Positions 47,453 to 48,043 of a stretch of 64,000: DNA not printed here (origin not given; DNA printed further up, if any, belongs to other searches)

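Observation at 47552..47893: Sigma54 promoter driving a 96-aa stand-alone HisKA (DHp) protein upstream of a sigma54 enhancer-binding response regulator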

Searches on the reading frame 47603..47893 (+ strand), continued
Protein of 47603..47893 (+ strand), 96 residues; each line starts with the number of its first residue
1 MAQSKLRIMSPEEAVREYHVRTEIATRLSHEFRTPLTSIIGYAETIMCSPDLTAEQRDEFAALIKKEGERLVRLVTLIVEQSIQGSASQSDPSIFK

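Call 42: search_protein_families(library=ncbifam, proteins=[window:47603-47893:+], max_evalue=0.01)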
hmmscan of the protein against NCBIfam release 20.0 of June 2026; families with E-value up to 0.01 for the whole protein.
window:47603-47893:+ (96 aa): 31 families (the best 25 are shown)
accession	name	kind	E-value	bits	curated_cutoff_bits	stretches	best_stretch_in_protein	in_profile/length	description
NF046044.1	PnpS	equivalog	3.9e-13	49.2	400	1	19-82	168-231/390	two-component system histidine kinase PnpS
TIGR02966.1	phoR_proteo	equivalog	4.6e-10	39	334.2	1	19-78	112-171/333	phosphate regulon sensor histidine kinase PhoR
NF033091.0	HK_VanS_ACDEFG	equivalog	2.9e-09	36.4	400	1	21-76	74-129/293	vancomycin resistance histidine kinase VanS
NF045911.1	TCSHisKinNblS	equivalog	3.8e-08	32.1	1000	1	21-82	388-450/621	two-component system sensor histidine kinase NblS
NF053855.1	HisKinPhoRBctds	equivalog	4.8e-08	31.9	500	1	17-76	357-416/583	two-component system sensor histidine kinase PhoR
NF033092.0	HK_WalK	equivalog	7e-08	31.5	725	1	21-79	372-430/594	cell wall metabolism sensor histidine kinase WalK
NF041210.1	his_kin_PieS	equivalog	3.2e-07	29.7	850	1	10-76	239-304/474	two component system sensor histidine kinase PieS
NF008312.0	PRK11100.1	equivalog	1.3e-06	27.5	356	1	26-82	261-315/477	two-component system sensor histidine kinase CreC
NF038297.2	hybrid_HK_HrmK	equivalog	2.1e-06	26.7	725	1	17-81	231-296/607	hybrid histidine kinase/response regulator HrmK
NF008318.0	PRK11107.1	equivalog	6.3e-06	24.5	890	1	17-78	289-348/920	two-component sensor histidine kinase BarA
NF058527.1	HistKinChvGCaul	equivalog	1e-05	24.5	740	1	24-82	309-365/535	two-component sensor histidine kinase ChvG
NF007420.1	PRK09959.1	equivalog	1.6e-05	22.6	1995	1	19-81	710-771/1197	acid-sensing system histidine kinase EvgS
NF008235.0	PRK11006.1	equivalog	2.9e-05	23.1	390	1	20-83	203-265/431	phosphate regulon sensor histidine kinase PhoR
NF041947.1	LuxQ_Vibrio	equivalog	3.4e-05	21.9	1200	1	11-76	462-525/843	quorum-sensing autoinducer 2 sensor kinase/phosphatase LuxQ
NF041593.1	histid_kinase_PdhS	equivalog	3.5e-05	21.9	2000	1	12-47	793-828/1041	cell-division control histidine kinase PdhS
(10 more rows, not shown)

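Call 44: search_solved_structures(query=window:47603-47893:+, max_evalue=0.001, show_alignments=2)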
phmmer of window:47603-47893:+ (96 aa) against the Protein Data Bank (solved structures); distinct sequences matched with E-value up to 0.001: 17.
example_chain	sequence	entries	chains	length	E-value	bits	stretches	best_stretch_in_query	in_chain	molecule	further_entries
6qrj_A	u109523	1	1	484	4.2e-06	29.9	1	25-86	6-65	Hybrid kinase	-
7z8n_A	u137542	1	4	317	5.9e-06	29.4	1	10-80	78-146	Histidine kinase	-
4q20_A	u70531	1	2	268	2.5e-05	27.4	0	19-79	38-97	Sensor protein DivL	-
7n0e_B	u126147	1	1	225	3.5e-05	26.9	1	22-82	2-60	Histidine kinase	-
5uht_A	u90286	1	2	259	4e-05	26.8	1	16-78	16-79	Sensor histidine kinase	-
2c2a_A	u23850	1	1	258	4.2e-05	26.7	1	16-78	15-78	SENSOR HISTIDINE KINASE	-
3dge_A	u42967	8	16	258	4.2e-05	26.7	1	16-78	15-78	Sensor protein | Histidine kinase | Sensor histidine kinase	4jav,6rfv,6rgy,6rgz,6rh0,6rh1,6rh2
7n0e_A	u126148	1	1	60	5.5e-05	26.3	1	23-80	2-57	Histidine kinase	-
6dk7_A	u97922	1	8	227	5.6e-05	26.3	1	23-82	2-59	RetS (Regulator of Exopolysaccharide and Type III Secretion)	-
6dk8_A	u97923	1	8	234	5.9e-05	26.2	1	23-82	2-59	RetS (Regulator of Exopolysaccharide and Type III Secretion)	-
4jas_A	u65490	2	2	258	0.00011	25.4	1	16-78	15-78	Histidine kinase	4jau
6azr_A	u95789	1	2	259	0.00021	24.5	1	16-78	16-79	Sensor histidine kinase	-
5c93_A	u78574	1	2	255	0.00061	23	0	21-83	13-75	Histidine kinase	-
4u7n_A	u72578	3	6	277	0.00063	22.9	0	21-83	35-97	Histidine protein kinase sensor protein | Histidine kinase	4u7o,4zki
4i5s_A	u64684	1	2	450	0.00076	22.7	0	15-82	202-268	Putative histidine kinase CovS; VicK-like protein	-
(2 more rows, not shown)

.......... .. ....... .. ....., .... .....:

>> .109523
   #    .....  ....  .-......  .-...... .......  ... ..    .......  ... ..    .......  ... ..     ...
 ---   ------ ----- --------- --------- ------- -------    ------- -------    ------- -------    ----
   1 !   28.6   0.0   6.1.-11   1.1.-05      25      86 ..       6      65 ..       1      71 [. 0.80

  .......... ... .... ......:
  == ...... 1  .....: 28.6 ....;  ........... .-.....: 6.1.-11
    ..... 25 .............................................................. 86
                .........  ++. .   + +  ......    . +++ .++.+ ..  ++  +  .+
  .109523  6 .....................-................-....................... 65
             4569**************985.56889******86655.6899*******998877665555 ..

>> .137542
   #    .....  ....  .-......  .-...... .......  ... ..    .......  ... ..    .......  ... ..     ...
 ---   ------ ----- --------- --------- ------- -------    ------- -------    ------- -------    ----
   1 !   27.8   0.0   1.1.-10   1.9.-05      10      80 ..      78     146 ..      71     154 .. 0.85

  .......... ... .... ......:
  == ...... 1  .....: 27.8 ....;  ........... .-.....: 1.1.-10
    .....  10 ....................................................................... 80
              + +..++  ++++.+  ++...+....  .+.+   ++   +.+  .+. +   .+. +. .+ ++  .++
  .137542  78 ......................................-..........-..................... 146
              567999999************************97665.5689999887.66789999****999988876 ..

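Call 51: predict_structure(alignment_id=A5)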
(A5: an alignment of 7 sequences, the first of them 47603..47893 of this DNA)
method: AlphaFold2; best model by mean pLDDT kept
length: 96 residues; sequences in the alignment: 7
mean_pLDDT: 80.8   pTM: 0.59
mean pLDDT of the five models: 80.8, 80.6, 80.3, 80.2, 77.5
residues with pLDDT >= 90: 41; 70-90: 33; 50-70: 13; < 50: 9
segments of 3 or more residues with pLDDT < 50: 1-3, 87-90
pLDDT, mean of each block of 10 residues (from residue 1): 56 79 81 93 97 97 97 87 59 50
secondary structure, 60 per line:
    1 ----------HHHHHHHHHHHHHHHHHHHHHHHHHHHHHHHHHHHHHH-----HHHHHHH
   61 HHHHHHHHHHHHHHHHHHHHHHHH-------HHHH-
elements in order: H11-48 H54-84 H92-95

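Call 55: fold_search(model_id=the predicted structure, library=pdb)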
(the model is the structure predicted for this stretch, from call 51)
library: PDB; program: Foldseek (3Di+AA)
matches with E <= 10: 350; with E <= 0.001: 0
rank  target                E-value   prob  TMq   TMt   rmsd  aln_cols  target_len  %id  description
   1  6rfv_B                6.5e-03  1.00  0.62  0.27   3.2        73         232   33  Revisiting pH-gated conformational switch. Complex HK853-RR468 pH 7 (released 2020-02-19)
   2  4jav_A                6.5e-03  1.00  0.64  0.27   4.5        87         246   29  Structural basis of a rationally rewired protein-protein interface (HK853wt and RR468mutant V13P, L14I, I17M and N21V) (released 2013-09-04)
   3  6rh0_B                8.3e-03  1.00  0.62  0.27   3.3        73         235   33  Revisiting pH-gated conformational switch. Complex HK853-RR468 pH 5.5 (released 2020-02-19)
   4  6rgz_A                1.0e-02  1.00  0.61  0.27   3.5        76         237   34  Revisiting pH-gated conformational switch. Complex HK853-RR468 pH 6.5 (released 2020-02-19)
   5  6paj_A                1.1e-02  1.00  0.60  0.31   2.2        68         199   26  Structure of the SrrAB Histidine Kinase DHp-CA domain (released 2020-04-22)
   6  4u7o_A                1.1e-02  1.00  0.59  0.27   3.7        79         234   25  Active histidine kinase bound with ATP (released 2015-09-02)
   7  4jas_A                1.3e-02  1.00  0.68  0.29   3.3        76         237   34  Structural basis of a rationally rewired protein-protein interface (HK853mutant A268V, A271G, T275M, V294T and D297E a (released 2013-09-04)
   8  6rgy_A                1.3e-02  1.00  0.60  0.26   3.3        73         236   34  Revisiting pH-gated conformational switch. Complex HK853-RR468 pH 7.5 (released 2020-02-19)
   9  4jau                  1.7e-02  1.00  0.63  0.29   3.6        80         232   32  Structural basis of a rationally rewired protein-protein interface (HK853mutant A268V, A271G, T275M, V294T and D297E) (released 2013-09-04)
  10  6rh7_B                1.7e-02  1.00  0.61  0.27   3.5        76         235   33  Revisiting pH-gated conformational switch. Complex HK853 mutant H260A -RR468 mutant D53A pH 7.5 (released 2020-02-19)
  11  4jav_B                1.7e-02  1.00  0.61  0.27   3.7        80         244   32  Structural basis of a rationally rewired protein-protein interface (HK853wt and RR468mutant V13P, L14I, I17M and N21V) (released 2013-09-04)
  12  4zki_A                1.7e-02  1.00  0.59  0.27   3.7        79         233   25  The crystal structure of Histidine Kinase YycG with ADP (released 2016-05-04)
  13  6rh7_A                1.9e-02  1.00  0.65  0.28   3.4        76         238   33  Revisiting pH-gated conformational switch. Complex HK853 mutant H260A -RR468 mutant D53A pH 7.5 (released 2020-02-19)
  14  6rh0_A                1.9e-02  1.00  0.61  0.27   3.2        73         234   33  Revisiting pH-gated conformational switch. Complex HK853-RR468 pH 5.5 (released 2020-02-19)
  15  6rfv_A                2.2e-02  1.00  0.64  0.28   3.3        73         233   34  Revisiting pH-gated conformational switch. Complex HK853-RR468 pH 7 (released 2020-02-19)
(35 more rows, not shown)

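Call 76: find_homologous_proteins(query=A5, max_evalue=1e-8)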
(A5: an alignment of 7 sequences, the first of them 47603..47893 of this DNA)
Query A5 (7 sequences) (96 aa, profile of the alignment): 971 proteins with E <= 1e-8 among 8000 candidates; the best 120 are listed.
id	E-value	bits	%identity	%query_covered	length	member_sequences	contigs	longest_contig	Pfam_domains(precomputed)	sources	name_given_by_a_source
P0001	9.3e-36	139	100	100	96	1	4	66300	PF00512.32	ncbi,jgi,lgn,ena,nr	ncbi:MAG TPA: histidine kinase dimerization/phospho-acceptor domain-containing protein [Bacteroidota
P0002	2.1e-35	138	67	100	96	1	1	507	PF00512.32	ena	-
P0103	6.9e-33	130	44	80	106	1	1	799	PF00512.32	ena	-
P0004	1.0e-31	126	47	90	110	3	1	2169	PF00512.32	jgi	-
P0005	2.1e-31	125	58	61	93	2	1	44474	PF00512.32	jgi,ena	-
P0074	4.1e-30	121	47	70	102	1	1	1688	PF00512.32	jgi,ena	-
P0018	2.7e-23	99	54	54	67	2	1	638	PF00512.32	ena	-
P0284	4.5e-22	95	46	64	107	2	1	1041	PF00512.32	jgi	-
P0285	1.1e-21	94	48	64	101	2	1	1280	PF00512.32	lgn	-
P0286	1.4e-21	94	47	63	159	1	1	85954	PF00512.32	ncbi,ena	-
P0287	1.4e-21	94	42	63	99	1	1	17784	PF00512.32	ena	-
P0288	1.8e-21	93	42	77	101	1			PF00512.32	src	-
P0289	2.6e-20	90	44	64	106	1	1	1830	PF00512.32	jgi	-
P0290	2.8e-20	90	46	58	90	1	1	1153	PF00512.32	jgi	jgi:signal transduction histidine kinase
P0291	3.1e-20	90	44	54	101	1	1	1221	PF00512.32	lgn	-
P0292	5.1e-20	89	45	63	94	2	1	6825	PF00512.32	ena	-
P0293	5.3e-20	89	45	67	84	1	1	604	PF00512.32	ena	-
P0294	1.1e-19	88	43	63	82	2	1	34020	PF00512.32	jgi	-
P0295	1.1e-19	88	46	64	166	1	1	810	PF00512.32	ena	-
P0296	1.6e-19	87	47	59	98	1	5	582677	PF00512.32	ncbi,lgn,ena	-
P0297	2.7e-19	87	48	58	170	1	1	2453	PF00512.32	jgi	-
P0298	2.8e-19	86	44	64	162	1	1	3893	PF00512.32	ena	-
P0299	3.8e-19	86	53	73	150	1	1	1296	PF00512.32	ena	-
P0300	7.8e-19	85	39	65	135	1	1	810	PF00512.32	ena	-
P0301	1.2e-18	84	47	67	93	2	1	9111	PF00512.32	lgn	-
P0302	1.3e-18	84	38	74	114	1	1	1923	PF00512.32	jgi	jgi:signal transduction histidine kinase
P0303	1.4e-18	84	41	74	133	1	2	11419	PF00512.32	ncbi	-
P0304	1.4e-18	84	45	58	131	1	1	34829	PF00512.32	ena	-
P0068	2.2e-18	84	44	67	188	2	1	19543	PF00512.32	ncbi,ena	-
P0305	3.5e-18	83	38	64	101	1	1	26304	PF00512.32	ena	-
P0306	2.0e-17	81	41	61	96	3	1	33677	PF00512.32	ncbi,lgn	-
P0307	1.1e-16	78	49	51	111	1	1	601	PF00512.32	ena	-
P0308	1.4e-16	78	44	52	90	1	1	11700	PF00512.32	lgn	-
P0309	3.0e-16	77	43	55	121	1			PF00512.32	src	-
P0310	4.1e-16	76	44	64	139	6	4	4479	PF00512.32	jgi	jgi:signal transduction histidine kinase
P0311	4.3e-16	76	44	64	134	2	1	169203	PF00512.32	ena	-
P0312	5.9e-16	76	49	61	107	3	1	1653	PF00512.32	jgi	jgi:signal transduction histidine kinase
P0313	9.9e-16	75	29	80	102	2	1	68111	PF00512.32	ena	-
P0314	1.0e-15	75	39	59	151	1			PF00512.32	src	-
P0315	1.3e-15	75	45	53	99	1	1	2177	PF00512.32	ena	-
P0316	1.6e-15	74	45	59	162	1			PF00512.32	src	-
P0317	1.9e-15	74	42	64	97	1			PF00512.32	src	-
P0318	2.4e-15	74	39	64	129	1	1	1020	PF00512.32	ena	-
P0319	2.6e-15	74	49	55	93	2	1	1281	PF00512.32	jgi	jgi:signal transduction histidine kinase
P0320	3.3e-15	73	40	65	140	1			PF00512.32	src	-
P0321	3.7e-15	73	42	67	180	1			PF00512.32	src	-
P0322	3.8e-15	73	43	64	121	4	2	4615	PF00512.32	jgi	jgi:signal transduction histidine kinase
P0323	4.0e-15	73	40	59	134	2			PF00512.32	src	-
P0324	4.5e-15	73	39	67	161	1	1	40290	PF00512.32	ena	-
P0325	5.8e-15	73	39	69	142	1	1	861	PF00512.32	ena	-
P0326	6.0e-15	73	38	58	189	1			PF00512.32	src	-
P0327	6.4e-15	72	37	66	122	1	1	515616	PF00512.32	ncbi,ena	-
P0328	7.4e-15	72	36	70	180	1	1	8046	PF02518.32,PF00512.32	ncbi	ncbi:MAG: histidine kinase dimerization/phospho-acceptor domain-containing protein [Pyrinomonadaceae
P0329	7.6e-15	72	37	64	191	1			PF00512.32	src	-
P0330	7.7e-15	72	43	66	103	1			PF00512.32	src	-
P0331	8.1e-15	72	41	65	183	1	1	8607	PF00512.32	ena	-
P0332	9.1e-15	72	38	66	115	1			PF00512.32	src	-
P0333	1.1e-14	72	37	78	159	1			PF00512.32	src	-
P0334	1.2e-14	72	37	79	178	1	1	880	PF00512.32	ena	-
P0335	1.2e-14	72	36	66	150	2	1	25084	PF00512.32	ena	-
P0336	1.2e-14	72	37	65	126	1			PF00512.32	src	-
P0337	1.3e-14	72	42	55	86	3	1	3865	PF00512.32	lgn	-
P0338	1.4e-14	71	43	64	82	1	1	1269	PF00512.32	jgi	jgi:signal transduction histidine kinase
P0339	1.4e-14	71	38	72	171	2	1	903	PF00512.32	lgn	-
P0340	1.5e-14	71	48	58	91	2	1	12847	PF00512.32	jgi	jgi:signal transduction histidine kinase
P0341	1.6e-14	71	42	59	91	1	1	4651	PF00512.32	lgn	-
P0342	2.0e-14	71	38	65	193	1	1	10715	PF00512.32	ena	-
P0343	2.0e-14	71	42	55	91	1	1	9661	PF00512.32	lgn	-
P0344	2.1e-14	71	43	63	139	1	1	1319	PF00512.32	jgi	jgi:signal transduction histidine kinase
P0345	2.4e-14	71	46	69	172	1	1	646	PF00512.32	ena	-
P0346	2.5e-14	71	42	75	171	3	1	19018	PF00512.32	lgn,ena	-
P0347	2.7e-14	70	42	59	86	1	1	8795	PF00512.32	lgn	-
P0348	2.9e-14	70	43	59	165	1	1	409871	PF00512.32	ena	-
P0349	3.0e-14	70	37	72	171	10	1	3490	PF00512.32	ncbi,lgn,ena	ncbi:MAG TPA: histidine kinase dimerization/phospho-acceptor domain-containing protein [Pyrinomonada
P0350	3.2e-14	70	37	67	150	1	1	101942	PF00512.32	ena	-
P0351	3.3e-14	70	41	58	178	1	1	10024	PF00512.32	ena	-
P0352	3.4e-14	70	43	59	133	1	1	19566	PF00512.32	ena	-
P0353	3.4e-14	70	34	66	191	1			PF00512.32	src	-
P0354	3.6e-14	70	38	72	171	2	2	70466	PF00512.32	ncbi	-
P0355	4.6e-14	70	37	59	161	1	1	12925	PF00512.32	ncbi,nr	ncbi:MAG: hypothetical protein DMF70_03545 [Acidobacteria bacterium]|nr:MAG: hypothetical protein DM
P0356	5.1e-14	70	39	58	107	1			PF00512.32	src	-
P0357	5.5e-14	69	39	72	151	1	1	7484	PF00512.32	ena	-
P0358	6.2e-14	69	46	64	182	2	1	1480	PF00512.32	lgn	-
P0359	7.1e-14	69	38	64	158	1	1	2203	PF00512.32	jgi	-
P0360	7.2e-14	69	37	65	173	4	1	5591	PF00512.32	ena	-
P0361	7.6e-14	69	41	58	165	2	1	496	PF00512.32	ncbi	ncbi:histidine kinase, partial [Kouleothrix aurantiaca]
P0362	8.3e-14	69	38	72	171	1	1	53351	PF00512.32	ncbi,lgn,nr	ncbi:MAG TPA: histidine kinase dimerization/phospho-acceptor domain-containing protein [Pyrinomonada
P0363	9.8e-14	69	38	72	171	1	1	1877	PF00512.32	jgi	jgi:signal transduction histidine kinase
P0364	9.9e-14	69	37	72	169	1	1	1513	PF00512.32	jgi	jgi:signal transduction histidine kinase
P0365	9.9e-14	69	39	72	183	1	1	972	PF00512.32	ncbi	-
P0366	1.0e-13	69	45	57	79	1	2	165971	PF00512.32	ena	-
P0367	1.2e-13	68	38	72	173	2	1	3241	PF00512.32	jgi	-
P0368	1.2e-13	68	36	58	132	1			PF00512.32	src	-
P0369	1.3e-13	68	39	58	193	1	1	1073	PF00512.32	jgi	jgi:signal transduction histidine kinase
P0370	1.3e-13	68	44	56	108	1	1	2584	PF00512.32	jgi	-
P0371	1.3e-13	68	41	61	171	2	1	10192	PF00512.32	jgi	jgi:signal transduction histidine kinase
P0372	1.4e-13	68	39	76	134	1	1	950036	PF00512.32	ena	-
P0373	1.6e-13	68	41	61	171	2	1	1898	PF00512.32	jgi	jgi:signal transduction histidine kinase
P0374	1.7e-13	68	38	72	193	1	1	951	PF00512.32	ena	-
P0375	1.7e-13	68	38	77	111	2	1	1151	PF00512.32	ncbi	ncbi:MAG: sensor histidine kinase [Bacteroidota bacterium]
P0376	1.8e-13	68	36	74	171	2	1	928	PF00512.32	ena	-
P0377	1.8e-13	68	38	84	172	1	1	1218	PF00512.32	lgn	-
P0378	1.8e-13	68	39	72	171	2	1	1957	PF00512.32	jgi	-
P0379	2.1e-13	68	38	88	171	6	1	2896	PF00512.32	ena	-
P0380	2.1e-13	68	37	94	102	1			PF00512.32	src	-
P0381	2.2e-13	68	39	76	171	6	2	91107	PF00512.32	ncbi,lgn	-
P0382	2.2e-13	68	37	64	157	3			PF00512.32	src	-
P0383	2.3e-13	68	38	72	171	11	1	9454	PF00512.32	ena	-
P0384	2.3e-13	67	39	59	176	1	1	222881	PF02518.32,PF00512.32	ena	-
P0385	2.4e-13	67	37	72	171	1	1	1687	PF00512.32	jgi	jgi:signal transduction histidine kinase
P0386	2.5e-13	67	33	56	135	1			PF00512.32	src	-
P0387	2.6e-13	67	38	71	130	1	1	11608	PF00512.32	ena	-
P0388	2.7e-13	67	41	73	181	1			PF00512.32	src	-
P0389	2.7e-13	67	44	58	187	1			PF00512.32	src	-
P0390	2.9e-13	67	45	57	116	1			PF00512.32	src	-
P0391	2.9e-13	67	39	75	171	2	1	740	PF00512.32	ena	-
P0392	3.4e-13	67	39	72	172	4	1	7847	PF00512.32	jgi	-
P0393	3.4e-13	67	36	72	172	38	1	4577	PF00512.32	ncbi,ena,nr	ncbi:MAG TPA: histidine kinase dimerization/phospho-acceptor domain-containing protein [Pyrinomonada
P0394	3.6e-13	67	39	72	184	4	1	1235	PF00512.32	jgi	jgi:signal transduction histidine kinase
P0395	3.9e-13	67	35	73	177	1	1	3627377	PF00512.32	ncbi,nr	ncbi:hypothetical protein NON20_00485 [Synechocystis sp. B12]|nr:hypothetical protein NON20_00485 [S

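Call 78: find_encoding_contigs(protein=P0296, flank=9000, max_places=2)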
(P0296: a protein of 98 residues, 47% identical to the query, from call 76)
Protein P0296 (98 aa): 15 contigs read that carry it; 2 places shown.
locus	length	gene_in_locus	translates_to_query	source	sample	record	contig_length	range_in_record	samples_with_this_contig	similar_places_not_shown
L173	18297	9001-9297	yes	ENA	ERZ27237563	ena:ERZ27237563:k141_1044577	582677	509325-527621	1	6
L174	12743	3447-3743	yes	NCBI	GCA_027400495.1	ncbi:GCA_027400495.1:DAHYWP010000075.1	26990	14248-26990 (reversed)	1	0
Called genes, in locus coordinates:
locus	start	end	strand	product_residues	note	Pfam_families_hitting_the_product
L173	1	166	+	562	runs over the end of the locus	PF00749:tRNA-synt_1c, PF03950:tRNA-synt_1c_C, PF20974:tRNA-synt_1c_C2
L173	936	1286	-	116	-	-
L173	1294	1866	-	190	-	-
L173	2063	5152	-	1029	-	PF13620:CarboxypepD_reg (weak), PF05036:SPOR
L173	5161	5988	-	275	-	-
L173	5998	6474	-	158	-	-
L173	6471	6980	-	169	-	-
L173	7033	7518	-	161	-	-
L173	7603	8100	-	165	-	-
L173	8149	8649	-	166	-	-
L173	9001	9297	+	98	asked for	PF00512:HisKA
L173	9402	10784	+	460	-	PF00072:Response_reg, PF00158:Sigma54_activat, PF14532:Sigma54_activ_2, PF00004:AAA (weak), PF07728:AAA_5 (weak), PF25601:AAA_lid_14, PF02954:HTH_8, PF13518:HTH_28 (faint)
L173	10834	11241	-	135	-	-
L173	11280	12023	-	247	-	PF00483:NTP_transferase, PF01128:IspD (weak), PF12804:NTP_transf_3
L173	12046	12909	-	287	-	PF02569:Pantoate_ligase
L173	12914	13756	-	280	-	PF17848:Zn_ribbon_ACC, PF01039:Carboxyl_trans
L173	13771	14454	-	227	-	PF00814:TsaD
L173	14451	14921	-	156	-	PF02367:TsaE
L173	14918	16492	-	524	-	PF00072:Response_reg, PF08665:PglZ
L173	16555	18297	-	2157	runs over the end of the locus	PF14349:SprA_N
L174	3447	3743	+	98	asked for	PF00512:HisKA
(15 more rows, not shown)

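Call 79: find_encoding_contigs(protein=P0306, flank=9000, max_places=2)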
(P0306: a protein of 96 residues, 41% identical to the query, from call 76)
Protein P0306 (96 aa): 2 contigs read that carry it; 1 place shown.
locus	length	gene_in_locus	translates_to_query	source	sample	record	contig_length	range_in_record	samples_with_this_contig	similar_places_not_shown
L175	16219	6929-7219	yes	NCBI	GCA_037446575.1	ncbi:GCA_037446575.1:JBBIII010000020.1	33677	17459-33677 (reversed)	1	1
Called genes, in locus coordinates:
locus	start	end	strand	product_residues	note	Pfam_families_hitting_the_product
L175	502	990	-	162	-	-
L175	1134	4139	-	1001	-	PF13620:CarboxypepD_reg (faint), PF09430:EMC7_beta-sandw (faint), PF16371:MetallophosN (weak), PF17210:SdrD_B (faint), PF05036:SPOR (weak)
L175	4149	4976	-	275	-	-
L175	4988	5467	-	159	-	-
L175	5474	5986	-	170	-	-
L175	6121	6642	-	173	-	-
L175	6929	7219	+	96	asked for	PF00512:HisKA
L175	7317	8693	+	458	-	PF00072:Response_reg, PF00158:Sigma54_activat, PF14532:Sigma54_activ_2, PF00004:AAA (weak), PF07724:AAA_2 (weak), PF07728:AAA_5, PF25601:AAA_lid_14, PF02954:HTH_8 (weak)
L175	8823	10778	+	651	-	PF07715:Plug, PF00593:TonB_dep_Rec_b-barrel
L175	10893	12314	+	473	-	PF03266:NTPase_1 (weak), PF13401:AAA_22 (faint)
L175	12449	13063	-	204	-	PF03544:TonB_C (weak), PF00639:Rotamase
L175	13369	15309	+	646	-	PF02824:TGS, PF07973:tRNA_SAD, PF00587:tRNA-synt_2b, PF03129:HGTP_anticodon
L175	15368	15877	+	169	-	PF05198:IF3_N, PF00707:IF3_C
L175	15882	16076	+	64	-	PF01632:Ribosomal_L35p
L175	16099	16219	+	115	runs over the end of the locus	PF00453:Ribosomal_L20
